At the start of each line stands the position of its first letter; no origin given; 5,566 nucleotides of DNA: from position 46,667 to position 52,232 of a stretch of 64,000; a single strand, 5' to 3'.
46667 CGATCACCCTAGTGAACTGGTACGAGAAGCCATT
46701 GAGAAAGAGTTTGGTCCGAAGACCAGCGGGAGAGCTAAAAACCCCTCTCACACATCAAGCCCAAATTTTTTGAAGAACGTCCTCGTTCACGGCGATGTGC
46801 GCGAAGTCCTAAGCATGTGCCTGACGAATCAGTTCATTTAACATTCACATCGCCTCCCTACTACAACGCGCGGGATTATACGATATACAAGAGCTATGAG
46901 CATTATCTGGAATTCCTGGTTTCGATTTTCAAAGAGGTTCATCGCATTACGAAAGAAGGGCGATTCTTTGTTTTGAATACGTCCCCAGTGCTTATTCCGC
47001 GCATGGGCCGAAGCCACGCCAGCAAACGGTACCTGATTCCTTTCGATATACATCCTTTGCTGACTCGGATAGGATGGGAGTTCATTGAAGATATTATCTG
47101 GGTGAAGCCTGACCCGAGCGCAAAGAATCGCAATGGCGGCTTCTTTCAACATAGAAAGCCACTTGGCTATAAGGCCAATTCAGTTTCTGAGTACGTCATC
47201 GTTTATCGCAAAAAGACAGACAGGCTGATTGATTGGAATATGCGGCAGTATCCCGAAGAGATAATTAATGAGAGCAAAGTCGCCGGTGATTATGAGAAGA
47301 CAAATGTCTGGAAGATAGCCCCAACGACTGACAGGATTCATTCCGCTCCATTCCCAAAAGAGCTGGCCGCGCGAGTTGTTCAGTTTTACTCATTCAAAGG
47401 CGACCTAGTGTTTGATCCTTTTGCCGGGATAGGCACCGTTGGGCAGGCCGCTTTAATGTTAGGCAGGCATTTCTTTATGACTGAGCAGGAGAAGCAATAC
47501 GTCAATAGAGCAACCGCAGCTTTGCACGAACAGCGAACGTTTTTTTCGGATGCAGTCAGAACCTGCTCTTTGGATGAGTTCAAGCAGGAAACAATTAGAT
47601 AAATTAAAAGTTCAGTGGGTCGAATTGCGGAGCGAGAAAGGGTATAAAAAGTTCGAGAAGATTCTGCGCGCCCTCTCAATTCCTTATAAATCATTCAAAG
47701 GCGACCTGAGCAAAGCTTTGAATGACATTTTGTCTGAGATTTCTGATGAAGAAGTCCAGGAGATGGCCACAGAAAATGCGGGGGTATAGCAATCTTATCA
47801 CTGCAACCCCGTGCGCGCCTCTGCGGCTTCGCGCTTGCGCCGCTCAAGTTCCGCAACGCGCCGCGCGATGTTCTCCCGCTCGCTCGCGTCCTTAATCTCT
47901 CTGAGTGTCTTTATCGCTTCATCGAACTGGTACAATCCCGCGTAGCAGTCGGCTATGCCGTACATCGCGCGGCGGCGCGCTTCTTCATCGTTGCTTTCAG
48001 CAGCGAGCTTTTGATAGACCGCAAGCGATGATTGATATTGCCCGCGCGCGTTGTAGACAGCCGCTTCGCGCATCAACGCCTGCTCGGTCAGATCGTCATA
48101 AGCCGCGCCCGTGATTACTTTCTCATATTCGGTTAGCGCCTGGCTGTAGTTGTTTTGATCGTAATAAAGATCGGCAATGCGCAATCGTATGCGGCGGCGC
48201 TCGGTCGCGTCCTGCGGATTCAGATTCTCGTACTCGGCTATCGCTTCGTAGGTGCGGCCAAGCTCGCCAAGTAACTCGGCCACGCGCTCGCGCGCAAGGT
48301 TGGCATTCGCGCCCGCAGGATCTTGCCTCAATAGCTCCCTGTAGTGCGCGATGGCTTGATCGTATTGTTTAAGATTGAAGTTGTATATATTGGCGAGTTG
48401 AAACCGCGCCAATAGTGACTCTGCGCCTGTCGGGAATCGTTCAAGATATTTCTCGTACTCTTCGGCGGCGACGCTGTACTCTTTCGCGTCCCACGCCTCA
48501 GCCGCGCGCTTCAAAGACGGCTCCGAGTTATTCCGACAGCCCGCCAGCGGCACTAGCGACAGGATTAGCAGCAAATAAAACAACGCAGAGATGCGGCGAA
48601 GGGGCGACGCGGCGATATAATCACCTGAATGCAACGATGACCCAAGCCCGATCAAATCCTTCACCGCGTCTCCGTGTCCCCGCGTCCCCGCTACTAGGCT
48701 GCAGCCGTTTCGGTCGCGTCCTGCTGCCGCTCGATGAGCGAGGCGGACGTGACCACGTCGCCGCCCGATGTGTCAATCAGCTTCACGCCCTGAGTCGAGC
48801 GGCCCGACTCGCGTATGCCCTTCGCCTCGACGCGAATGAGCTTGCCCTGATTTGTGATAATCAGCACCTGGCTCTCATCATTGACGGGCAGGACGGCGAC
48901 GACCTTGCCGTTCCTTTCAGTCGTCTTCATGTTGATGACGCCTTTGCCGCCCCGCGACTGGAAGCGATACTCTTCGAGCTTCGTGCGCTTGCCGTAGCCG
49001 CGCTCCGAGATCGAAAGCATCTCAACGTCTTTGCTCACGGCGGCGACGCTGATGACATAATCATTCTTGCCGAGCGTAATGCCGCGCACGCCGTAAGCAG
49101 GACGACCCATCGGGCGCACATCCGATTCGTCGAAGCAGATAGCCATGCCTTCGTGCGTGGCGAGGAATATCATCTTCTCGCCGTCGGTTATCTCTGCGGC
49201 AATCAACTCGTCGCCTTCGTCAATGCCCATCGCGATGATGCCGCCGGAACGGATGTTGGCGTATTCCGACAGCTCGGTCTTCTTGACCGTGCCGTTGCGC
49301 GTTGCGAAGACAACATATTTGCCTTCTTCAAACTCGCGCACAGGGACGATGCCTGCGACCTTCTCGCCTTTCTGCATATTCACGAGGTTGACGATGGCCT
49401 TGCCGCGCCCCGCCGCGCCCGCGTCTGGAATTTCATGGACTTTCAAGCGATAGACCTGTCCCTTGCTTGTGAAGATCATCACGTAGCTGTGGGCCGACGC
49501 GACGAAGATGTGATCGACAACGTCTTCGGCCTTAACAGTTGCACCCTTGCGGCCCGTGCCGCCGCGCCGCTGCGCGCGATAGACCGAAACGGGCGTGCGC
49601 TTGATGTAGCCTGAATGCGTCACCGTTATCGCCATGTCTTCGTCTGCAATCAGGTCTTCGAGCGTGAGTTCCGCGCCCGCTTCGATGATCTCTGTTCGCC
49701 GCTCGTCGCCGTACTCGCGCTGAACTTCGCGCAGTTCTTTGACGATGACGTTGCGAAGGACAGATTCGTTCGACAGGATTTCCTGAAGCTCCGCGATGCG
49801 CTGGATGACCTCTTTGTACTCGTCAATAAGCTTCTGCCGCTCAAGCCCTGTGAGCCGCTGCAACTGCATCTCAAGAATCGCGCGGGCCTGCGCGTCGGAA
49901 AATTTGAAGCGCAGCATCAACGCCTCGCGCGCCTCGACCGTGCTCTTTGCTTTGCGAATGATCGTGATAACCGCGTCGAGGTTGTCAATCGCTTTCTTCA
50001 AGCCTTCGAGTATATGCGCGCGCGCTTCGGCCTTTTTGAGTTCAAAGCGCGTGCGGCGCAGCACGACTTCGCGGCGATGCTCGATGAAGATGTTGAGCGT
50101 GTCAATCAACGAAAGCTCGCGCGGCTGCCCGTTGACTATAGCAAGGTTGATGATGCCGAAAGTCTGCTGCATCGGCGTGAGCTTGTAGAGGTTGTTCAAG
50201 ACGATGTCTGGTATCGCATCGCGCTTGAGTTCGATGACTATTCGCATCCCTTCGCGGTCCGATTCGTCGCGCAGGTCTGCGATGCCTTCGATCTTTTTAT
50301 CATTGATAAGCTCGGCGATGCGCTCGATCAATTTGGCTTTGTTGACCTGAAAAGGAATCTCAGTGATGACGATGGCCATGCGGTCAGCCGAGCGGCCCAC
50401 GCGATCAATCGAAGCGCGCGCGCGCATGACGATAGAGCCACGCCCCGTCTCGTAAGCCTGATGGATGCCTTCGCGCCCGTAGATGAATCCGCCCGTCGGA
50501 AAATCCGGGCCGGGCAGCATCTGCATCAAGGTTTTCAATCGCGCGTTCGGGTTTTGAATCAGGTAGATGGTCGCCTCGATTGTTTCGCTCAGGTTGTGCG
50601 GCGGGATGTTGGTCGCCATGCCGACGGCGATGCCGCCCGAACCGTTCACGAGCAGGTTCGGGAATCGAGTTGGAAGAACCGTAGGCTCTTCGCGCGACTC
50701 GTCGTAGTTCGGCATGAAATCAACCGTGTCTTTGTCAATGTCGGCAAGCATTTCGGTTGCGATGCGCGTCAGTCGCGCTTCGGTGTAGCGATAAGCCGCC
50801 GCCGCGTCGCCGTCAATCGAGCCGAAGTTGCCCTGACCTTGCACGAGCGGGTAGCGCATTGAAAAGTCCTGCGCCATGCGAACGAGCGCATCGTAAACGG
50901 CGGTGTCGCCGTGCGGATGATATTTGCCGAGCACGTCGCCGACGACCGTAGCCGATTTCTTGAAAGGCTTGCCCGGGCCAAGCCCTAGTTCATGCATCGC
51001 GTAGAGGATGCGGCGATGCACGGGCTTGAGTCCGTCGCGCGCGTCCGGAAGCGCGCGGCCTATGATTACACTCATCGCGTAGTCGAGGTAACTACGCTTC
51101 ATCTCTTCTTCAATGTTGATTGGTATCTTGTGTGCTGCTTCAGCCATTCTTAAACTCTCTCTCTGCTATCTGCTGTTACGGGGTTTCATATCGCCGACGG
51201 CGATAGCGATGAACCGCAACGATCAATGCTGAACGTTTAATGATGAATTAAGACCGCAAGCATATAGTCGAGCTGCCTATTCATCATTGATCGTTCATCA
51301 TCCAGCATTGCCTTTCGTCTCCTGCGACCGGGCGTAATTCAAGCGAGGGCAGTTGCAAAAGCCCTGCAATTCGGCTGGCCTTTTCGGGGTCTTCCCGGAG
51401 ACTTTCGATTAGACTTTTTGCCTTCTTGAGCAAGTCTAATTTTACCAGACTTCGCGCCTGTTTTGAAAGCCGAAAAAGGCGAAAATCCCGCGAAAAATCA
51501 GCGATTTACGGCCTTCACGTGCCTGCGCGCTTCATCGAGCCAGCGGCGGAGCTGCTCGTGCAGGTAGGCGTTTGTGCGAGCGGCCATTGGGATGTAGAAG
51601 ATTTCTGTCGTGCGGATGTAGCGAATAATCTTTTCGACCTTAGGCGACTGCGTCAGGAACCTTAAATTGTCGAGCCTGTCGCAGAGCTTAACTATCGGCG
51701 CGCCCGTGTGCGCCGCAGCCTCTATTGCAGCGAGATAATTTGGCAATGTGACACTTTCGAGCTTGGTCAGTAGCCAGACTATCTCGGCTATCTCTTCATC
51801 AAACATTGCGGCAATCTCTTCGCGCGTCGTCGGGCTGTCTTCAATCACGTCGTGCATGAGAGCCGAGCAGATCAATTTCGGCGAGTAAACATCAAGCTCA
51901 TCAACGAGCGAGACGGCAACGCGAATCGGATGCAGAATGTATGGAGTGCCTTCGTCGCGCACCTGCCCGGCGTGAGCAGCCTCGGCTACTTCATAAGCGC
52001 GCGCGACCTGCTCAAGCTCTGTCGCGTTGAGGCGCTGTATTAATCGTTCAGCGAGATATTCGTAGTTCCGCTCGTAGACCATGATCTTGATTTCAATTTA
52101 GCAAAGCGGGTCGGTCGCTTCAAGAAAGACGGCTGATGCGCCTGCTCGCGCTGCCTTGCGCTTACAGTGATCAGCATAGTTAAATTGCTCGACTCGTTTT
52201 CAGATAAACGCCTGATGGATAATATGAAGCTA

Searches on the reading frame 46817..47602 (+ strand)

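Call 41: search_protein_families(library=pfam, proteins=[window:46817-47602:+], max_evalue=0.00001)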
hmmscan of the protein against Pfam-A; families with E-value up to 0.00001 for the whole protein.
window:46817-47602:+ (261 aa): 1 family
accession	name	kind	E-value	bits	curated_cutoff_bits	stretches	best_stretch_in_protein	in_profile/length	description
PF01555.25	N6_N4_Mtase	-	4.9e-40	138.3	26.7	1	6-232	1-219/221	DNA methylase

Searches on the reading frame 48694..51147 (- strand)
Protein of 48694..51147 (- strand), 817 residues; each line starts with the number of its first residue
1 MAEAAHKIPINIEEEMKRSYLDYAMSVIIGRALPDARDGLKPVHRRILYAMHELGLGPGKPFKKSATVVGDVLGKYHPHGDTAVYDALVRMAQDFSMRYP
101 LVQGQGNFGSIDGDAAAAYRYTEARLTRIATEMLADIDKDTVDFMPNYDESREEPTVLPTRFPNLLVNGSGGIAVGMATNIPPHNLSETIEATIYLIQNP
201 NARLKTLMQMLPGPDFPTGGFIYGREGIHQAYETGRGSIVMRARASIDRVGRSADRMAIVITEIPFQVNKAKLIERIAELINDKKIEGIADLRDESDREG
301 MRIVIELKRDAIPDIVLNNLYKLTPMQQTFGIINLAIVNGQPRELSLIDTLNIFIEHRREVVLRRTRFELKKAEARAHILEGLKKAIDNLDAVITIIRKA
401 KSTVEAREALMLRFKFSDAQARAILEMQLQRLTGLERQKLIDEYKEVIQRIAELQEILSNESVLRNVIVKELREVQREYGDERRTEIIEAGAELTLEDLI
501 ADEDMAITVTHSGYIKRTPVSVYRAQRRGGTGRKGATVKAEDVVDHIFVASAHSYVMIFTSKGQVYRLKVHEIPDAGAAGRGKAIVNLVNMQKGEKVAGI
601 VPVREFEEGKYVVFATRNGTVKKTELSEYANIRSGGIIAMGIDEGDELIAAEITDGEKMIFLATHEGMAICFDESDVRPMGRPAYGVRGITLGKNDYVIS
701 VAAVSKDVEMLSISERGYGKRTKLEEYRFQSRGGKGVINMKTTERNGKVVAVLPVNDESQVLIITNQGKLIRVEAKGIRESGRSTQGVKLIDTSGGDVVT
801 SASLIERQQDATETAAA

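Call 41: search_protein_families(library=pfam, proteins=[window:48694-51147:-], max_evalue=0.00001)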
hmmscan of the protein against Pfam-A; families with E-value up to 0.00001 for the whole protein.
window:48694-51147:- (817 aa): 2 families
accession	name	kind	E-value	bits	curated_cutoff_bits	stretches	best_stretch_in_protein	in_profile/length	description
PF00521.26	DNA_topoisoIV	-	5.5e-170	566.3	31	1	31-472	1-431/432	DNA gyrase/topoisomerase IV, subunit A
PF03989.18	DNA_gyraseA_C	-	9.6e-75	246.3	27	6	711-756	4-48/48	DNA gyrase C-terminal domain, beta-propeller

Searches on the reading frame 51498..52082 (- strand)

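Call 41: search_protein_families(library=pfam, proteins=[window:51498-52082:-], max_evalue=0.00001)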
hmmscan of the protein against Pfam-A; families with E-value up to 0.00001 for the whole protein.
window:51498-52082:- (194 aa): 1 family
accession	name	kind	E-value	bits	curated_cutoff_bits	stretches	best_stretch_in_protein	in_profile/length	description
PF13328.12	HD_4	-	6.6e-17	62.1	27.2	1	29-170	1-153/156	HD domain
